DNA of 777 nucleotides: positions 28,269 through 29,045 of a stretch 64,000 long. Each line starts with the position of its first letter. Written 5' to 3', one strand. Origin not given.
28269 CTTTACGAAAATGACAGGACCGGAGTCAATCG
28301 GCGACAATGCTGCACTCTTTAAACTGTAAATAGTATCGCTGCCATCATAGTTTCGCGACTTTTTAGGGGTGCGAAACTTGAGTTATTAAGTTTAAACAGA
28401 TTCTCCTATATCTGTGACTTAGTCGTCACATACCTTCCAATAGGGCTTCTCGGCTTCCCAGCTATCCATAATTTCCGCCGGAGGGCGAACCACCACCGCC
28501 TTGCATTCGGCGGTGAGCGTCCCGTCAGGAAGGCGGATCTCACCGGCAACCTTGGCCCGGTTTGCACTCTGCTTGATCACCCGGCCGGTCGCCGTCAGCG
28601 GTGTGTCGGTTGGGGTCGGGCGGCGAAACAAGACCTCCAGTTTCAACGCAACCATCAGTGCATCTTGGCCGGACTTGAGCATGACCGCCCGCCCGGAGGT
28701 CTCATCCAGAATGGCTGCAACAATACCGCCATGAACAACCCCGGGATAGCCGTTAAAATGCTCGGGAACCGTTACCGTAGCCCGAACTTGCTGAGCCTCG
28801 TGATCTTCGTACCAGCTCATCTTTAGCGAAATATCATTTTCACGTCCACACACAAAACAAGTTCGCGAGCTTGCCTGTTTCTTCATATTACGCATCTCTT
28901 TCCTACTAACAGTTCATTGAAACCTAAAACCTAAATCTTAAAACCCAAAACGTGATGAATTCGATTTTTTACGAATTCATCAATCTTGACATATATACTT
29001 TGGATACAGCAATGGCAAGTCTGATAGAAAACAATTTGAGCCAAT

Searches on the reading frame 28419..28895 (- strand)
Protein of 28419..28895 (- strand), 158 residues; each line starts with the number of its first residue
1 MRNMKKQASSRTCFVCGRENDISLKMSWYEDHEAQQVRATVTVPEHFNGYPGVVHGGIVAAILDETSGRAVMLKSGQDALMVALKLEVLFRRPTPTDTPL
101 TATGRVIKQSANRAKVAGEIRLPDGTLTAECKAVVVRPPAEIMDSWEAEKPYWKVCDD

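Call 13: search_protein_families(library=ncbifam, proteins=[window:28419-28895:-])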
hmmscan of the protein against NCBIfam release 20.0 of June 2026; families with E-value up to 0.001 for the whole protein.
window:28419-28895:- (158 aa): 2 families
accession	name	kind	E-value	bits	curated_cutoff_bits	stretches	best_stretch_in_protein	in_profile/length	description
TIGR00369.1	unchar_dom_1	domain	5.7e-13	49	36.6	1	30-136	11-116/117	hotdog fold thioesterase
TIGR02286.1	PaaD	equivalog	0.00027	21.1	118.9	1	35-132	14-108/114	hydroxyphenylacetyl-CoA thioesterase PaaI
